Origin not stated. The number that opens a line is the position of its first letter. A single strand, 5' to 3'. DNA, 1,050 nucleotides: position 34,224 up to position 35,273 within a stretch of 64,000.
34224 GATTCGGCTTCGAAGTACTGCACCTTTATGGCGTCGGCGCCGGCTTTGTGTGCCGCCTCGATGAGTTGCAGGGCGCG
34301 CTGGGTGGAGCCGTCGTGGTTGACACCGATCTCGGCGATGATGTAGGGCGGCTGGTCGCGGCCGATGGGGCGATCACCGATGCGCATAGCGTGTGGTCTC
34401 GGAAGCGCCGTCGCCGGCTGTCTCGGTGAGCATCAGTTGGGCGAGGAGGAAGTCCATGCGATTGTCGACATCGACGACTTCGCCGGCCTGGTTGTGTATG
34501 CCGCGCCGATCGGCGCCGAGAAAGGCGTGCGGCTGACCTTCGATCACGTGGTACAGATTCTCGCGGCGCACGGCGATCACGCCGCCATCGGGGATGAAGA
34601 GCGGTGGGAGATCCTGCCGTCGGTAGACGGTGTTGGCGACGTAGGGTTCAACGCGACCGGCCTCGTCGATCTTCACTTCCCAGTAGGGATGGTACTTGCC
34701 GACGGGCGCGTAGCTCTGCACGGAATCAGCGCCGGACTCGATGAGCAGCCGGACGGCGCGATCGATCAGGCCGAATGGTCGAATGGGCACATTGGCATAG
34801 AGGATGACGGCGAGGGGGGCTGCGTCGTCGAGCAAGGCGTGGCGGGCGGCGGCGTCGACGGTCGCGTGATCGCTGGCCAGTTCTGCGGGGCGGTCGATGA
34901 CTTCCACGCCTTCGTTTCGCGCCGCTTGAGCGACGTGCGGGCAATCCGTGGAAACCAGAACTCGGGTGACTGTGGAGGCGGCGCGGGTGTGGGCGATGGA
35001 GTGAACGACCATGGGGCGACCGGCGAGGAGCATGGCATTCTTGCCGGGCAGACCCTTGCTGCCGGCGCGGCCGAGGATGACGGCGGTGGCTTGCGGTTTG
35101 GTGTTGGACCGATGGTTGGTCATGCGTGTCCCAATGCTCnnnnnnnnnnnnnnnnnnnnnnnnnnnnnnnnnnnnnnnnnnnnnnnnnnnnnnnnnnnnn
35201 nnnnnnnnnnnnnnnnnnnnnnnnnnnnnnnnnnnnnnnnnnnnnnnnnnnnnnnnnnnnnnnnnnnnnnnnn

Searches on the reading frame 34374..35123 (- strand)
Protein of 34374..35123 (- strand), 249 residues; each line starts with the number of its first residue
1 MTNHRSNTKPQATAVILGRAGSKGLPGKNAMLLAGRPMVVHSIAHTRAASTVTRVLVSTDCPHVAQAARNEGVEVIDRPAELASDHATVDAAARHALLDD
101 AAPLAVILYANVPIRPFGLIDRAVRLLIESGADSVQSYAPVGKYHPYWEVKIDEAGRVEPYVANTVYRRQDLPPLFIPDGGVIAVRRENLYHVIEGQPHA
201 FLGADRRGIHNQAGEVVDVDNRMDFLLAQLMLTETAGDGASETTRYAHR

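Call 7: search_protein_families(library=pfam, proteins=[window:34374-35123:-], max_evalue=0.001)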
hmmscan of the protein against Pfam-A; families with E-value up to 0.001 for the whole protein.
window:34374-35123:- (249 aa): 2 families
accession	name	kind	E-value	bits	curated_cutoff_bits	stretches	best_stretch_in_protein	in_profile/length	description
PF02348.25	CTP_transf_3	-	1.5e-17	64.5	22.6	1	14-147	2-121/217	Cytidylyltransferase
PF12804.13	NTP_transf_3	-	7.9e-06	26.6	27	1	28-146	16-130/160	MobA-like NTP transferase domain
